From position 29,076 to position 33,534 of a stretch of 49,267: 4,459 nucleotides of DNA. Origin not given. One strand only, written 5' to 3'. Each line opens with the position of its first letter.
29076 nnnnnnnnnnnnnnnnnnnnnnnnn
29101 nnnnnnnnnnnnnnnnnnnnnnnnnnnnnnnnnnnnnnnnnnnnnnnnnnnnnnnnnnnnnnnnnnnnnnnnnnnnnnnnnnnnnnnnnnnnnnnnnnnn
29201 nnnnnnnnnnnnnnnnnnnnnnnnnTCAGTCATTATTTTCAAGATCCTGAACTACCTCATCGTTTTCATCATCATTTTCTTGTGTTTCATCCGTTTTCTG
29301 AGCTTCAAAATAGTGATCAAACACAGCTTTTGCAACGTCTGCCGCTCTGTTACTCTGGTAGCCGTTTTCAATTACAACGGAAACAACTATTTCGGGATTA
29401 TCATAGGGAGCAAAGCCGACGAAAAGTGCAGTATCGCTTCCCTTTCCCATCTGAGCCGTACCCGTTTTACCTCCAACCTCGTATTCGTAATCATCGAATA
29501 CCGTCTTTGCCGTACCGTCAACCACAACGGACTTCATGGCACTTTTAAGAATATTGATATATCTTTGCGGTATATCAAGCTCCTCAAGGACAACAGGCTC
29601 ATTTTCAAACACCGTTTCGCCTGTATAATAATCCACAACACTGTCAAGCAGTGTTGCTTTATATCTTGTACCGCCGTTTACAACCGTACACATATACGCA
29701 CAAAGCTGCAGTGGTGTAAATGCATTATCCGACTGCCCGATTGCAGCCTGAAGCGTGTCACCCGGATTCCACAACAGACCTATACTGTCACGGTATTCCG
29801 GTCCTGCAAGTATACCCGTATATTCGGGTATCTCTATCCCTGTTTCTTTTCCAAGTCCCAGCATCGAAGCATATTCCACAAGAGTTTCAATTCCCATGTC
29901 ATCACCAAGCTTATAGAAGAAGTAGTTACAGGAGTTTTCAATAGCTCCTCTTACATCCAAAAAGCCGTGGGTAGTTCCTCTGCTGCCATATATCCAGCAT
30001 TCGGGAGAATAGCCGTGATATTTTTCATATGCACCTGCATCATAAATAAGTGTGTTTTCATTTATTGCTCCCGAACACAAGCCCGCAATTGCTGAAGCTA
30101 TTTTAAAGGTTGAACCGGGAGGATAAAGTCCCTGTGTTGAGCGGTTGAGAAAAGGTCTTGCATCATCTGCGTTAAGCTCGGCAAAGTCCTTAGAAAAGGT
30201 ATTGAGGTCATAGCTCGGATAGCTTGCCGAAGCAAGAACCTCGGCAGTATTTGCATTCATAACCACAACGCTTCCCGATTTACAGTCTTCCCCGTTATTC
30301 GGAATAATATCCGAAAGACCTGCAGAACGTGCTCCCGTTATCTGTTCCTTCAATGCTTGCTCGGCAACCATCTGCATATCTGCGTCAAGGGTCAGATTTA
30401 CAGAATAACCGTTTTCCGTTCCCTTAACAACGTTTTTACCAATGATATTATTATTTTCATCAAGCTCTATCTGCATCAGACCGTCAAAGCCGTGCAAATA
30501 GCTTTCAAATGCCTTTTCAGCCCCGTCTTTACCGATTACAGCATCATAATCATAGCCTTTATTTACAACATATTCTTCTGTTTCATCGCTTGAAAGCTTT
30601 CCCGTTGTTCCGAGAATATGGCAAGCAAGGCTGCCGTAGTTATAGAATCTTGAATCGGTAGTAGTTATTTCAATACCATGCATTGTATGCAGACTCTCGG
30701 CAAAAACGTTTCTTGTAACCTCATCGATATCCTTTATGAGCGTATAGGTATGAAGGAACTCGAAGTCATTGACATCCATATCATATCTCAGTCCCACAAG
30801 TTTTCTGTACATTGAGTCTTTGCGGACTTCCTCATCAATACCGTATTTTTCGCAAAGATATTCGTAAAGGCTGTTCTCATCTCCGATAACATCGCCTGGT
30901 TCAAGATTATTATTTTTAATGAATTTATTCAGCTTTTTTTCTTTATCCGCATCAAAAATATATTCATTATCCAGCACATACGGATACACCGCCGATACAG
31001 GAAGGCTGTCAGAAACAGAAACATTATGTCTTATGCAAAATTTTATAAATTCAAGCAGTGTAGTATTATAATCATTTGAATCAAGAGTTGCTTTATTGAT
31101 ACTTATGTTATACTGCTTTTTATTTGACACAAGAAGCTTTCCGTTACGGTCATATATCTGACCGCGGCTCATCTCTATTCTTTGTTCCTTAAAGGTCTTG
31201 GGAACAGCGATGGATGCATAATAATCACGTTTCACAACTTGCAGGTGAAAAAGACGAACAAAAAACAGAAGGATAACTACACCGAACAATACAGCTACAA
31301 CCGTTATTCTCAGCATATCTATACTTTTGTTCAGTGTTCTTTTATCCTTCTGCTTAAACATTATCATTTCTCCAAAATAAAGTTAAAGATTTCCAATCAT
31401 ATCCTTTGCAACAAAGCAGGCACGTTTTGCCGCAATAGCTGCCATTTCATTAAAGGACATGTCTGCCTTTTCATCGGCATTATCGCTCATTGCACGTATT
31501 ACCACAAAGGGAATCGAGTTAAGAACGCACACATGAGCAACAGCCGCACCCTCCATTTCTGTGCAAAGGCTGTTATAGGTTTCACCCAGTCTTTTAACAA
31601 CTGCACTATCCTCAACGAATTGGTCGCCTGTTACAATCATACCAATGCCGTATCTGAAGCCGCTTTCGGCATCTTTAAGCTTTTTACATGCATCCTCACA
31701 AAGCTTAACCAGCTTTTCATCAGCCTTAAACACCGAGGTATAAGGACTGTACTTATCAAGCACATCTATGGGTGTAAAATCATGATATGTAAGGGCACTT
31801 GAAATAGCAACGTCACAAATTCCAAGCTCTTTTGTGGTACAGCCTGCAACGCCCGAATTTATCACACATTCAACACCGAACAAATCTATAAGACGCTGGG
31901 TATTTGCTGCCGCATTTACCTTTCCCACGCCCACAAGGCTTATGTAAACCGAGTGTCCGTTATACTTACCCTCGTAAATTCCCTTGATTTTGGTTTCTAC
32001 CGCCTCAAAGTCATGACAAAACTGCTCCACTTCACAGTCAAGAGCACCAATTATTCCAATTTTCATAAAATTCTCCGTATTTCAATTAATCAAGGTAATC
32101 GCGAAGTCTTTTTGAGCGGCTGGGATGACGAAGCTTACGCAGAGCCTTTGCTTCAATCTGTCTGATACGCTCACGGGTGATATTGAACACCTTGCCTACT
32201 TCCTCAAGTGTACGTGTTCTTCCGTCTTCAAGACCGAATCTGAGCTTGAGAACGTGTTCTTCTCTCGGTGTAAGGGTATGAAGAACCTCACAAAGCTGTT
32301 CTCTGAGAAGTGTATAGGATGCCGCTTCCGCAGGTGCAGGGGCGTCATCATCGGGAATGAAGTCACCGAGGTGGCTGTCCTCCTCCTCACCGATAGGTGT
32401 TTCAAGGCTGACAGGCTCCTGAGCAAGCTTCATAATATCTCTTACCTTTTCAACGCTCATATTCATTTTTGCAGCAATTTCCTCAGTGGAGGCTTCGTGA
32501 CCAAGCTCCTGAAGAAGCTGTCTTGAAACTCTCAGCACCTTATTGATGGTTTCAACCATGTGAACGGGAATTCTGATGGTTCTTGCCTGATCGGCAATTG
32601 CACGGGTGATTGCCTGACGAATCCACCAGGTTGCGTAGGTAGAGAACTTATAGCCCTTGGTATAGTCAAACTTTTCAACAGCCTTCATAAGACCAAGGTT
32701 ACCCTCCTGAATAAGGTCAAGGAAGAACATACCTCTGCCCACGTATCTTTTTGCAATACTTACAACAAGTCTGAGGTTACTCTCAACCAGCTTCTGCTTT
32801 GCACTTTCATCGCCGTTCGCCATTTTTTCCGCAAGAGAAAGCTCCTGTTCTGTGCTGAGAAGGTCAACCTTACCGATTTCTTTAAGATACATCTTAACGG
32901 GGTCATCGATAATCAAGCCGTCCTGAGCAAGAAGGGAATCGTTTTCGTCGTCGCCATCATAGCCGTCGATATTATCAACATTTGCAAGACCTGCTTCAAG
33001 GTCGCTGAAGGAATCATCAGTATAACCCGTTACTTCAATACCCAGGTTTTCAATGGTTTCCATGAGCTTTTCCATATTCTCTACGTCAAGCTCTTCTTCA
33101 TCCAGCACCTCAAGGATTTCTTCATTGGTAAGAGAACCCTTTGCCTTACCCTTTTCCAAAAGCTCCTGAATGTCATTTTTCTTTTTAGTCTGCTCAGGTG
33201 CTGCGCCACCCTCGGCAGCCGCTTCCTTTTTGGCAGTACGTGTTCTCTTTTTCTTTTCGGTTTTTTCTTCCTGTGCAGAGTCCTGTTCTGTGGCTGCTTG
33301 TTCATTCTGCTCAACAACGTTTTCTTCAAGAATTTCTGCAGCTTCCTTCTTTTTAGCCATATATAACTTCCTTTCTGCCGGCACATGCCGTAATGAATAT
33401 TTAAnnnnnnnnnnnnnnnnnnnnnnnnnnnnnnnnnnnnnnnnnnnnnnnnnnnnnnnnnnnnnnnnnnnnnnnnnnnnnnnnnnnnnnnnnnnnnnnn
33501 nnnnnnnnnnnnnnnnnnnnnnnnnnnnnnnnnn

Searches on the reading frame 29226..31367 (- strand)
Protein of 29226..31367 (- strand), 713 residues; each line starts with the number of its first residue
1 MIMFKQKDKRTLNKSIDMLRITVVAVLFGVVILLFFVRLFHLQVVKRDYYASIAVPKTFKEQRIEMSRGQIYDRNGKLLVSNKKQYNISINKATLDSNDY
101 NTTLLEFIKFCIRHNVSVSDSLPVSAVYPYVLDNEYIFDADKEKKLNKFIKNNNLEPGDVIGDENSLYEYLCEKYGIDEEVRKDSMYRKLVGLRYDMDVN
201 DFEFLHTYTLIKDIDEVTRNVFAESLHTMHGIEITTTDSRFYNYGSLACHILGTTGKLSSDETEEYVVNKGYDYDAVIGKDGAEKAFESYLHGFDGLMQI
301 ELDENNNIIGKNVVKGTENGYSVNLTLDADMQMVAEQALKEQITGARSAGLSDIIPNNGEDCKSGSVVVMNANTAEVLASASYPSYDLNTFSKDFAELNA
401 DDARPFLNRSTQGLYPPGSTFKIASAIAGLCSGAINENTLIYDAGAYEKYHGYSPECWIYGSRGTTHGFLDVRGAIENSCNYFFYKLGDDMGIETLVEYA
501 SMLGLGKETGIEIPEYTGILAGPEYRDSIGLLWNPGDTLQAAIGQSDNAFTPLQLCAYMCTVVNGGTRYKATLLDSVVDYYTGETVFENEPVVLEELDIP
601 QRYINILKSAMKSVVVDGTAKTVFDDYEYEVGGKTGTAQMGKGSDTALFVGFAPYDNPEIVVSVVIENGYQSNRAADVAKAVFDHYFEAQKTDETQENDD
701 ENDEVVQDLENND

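Call 33: search_protein_families(library=pfam, proteins=[window:29226-31367:-], max_evalue=0.00001)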
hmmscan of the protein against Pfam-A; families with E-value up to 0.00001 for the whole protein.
window:29226-31367:- (713 aa): 2 families
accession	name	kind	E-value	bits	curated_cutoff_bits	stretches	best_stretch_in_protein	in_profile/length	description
PF00905.27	Transpeptidase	-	8e-60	203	22.1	1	365-684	1-295/299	Penicillin binding protein transpeptidase domain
PF03717.20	PBP_dimer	-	2.6e-33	116.4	24.4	1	65-311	3-178/180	Penicillin-binding Protein dimerisation domain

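Call 68: search_protein_families(library=ncbifam, proteins=[window:29226-31367:-], max_evalue=0.00001)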
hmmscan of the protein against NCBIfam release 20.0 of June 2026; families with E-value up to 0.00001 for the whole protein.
window:29226-31367:- (713 aa): 18 families
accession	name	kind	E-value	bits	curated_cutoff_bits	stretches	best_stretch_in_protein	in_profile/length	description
TIGR03423.1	pbp2_mrdA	equivalog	2.2e-135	452.5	455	2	206-688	112-592/593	penicillin-binding protein 2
NF008061.0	PRK10795.1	equivalog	2.4e-70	237.8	962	2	210-694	135-620/634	peptidoglycan DD-transpeptidase MrdA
TIGR02214.1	spoVD_pbp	equivalog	1.9e-67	228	688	2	228-701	134-569/636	stage V sporulation protein D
NF038278.1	strep_PBP2B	exception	2.2e-42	145.4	975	1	24-686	12-674/678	penicillin-binding protein PBP2B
NF000237.1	MECA_PBP2A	equivalog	1.7e-33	115.8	750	1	201-691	208-661/668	PBP2a family beta-lactam-resistant peptidoglycan transpeptidase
NF000409.1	MECA_pure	exception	8e-31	107.2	1490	1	200-689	207-659/668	PBP2a family beta-lactam-resistant peptidoglycan transpeptidase MecA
NF051842.1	PBP4_5_Efaec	equivalog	3.6e-30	104.9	700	1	227-682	242-661/668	penicillin-binding protein PBP4(5)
NF000410.1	MECA1_pure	exception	7.1e-30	103.7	1480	1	213-690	218-658/666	PBP2a family beta-lactam-resistant peptidoglycan transpeptidase MecA1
NF033378.1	MECD_PBP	exception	1.1e-29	103.3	1450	1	230-694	233-674/678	PBP2a family beta-lactam-resistant peptidoglycan transpeptidase MecD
NF000408.1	MECA2_pure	exception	1.1e-28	99.9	1525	1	228-689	229-659/668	PBP2a family beta-lactam-resistant peptidoglycan transpeptidase MecA2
NF000407.1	MECC_PBP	exception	9.8e-26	90.1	1500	1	220-693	218-660/665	PBP2a family beta-lactam-resistant peptidoglycan transpeptidase MecC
NF000406.1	MECB_PBP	exception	1.2e-24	86.7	1450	1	232-682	232-659/674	PBP2a family beta-lactam-resistant peptidoglycan transpeptidase MecB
TIGR02074.1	PBP_1a_fam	subfamily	1.9e-23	83.1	508.75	1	315-656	218-498/535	PBP1A family penicillin-binding protein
NF038271.1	strep_PBP2X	exception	4.5e-21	74.8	1050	1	227-662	170-586/750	penicillin-binding protein PBP2X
NF053573.1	PBP2_PenA_Neis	exception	3e-20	72.3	1105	1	278-514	187-397/572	peptidoglycan D,D-transpeptidase PBP2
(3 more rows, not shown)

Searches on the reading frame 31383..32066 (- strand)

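Call 33: search_protein_families(library=pfam, proteins=[window:31383-32066:-], max_evalue=0.00001)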
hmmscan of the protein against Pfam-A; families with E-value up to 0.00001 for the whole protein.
window:31383-32066:- (227 aa): 1 family
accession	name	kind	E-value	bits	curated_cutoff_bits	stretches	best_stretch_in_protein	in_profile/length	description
PF01048.26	PNP_UDP_1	-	3.5e-44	151.4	25.1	1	2-224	1-232/233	Phosphorylase superfamily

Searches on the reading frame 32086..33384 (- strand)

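Call 33: search_protein_families(library=pfam, proteins=[window:32086-33384:-], max_evalue=0.00001)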
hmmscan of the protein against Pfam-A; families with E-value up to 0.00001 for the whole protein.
window:32086-33384:- (432 aa): 5 families
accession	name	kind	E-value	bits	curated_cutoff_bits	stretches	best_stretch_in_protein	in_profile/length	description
PF04539.22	Sigma70_r3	-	5.5e-31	106.9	25.3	1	278-354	1-77/78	Sigma-70 region 3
PF04542.20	Sigma70_r2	-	4.7e-25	87.6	24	1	199-269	1-71/71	Sigma-70 region 2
PF04545.22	Sigma70_r4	-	1e-23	83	24.1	1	367-420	1-50/50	Sigma-70, region 4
PF00140.25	Sigma70_r1_2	-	1.3e-13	51.1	22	1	161-193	1-33/34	Sigma-70 factor, region 1.2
PF03979.19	Sigma70_r1_1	-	1.9e-13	50.6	22.5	1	67-131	2-66/81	Sigma-70 factor, region 1.1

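Call 68: search_protein_families(library=ncbifam, proteins=[window:32086-33384:-], max_evalue=0.00001)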
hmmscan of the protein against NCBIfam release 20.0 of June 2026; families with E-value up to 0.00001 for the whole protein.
window:32086-33384:- (432 aa): 48 families (the best 25 are shown)
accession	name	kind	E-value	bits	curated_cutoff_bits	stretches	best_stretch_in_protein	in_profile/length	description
NF006666.0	PRK09210.1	equivalog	1.4e-181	603.7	572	1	64-432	8-370/370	RNA polymerase sigma factor RpoD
NF004208.0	PRK05658.1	equivalog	4.4e-163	544.6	555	2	193-432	391-630/631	RNA polymerase sigma factor RpoD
NF004561.0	PRK05901.1-3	equivalog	2e-140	469.4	582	2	190-432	295-537/537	RNA polymerase sigma factor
NF004560.0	PRK05901.1-1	equivalog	6.8e-131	437.9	711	2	192-432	276-516/516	RNA polymerase sigma factor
NF005643.0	PRK07406.1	equivalog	1.9e-122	409.1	500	1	193-431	159-396/397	RNA polymerase sigma factor RpoD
TIGR02393.1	RpoD_Cterm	equivalog_domain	7e-122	405.5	354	1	195-431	1-237/238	RNA polymerase sigma factor RpoD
NF004562.0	PRK05901.1-4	equivalog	3e-116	389.2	779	1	192-432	314-554/571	RNA polymerase sigma factor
NF005920.0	PRK07921.1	subfamily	1.7e-112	375.7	464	1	189-430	85-326/328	RNA polymerase sigma factor SigB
NF041931.2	MzaA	equivalog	1.3e-108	364.7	800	1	193-432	474-715/726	MZA anti-phage system associated sigma-70 family RNA polymerase sigma factor MzaA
TIGR02997.1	Sig70-cyanoRpoD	subfamily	3.2e-104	348.4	384.5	1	192-419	72-298/298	RNA polymerase sigma factor, RpoD/SigA family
NF004565.0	PRK05901.2-3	equivalog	1.6e-99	334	484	1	16-431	70-499/501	RNA polymerase sigma factor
TIGR02394.1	rpoS_proteo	equivalog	2.8e-99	332.2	378.7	1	160-424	12-276/285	RNA polymerase sigma factor RpoS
NF004564.0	PRK05901.2-2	equivalog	1.7e-98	330.5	617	1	77-428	130-489/500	RNA polymerase sigma factor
NF004566.0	PRK05901.2-4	equivalog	6e-96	322.3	531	1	64-430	55-442/448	RNA polymerase sigma factor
NF004207.0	PRK05657.1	equivalog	1.5e-94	317.1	394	1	146-425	41-320/329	RNA polymerase sigma factor RpoS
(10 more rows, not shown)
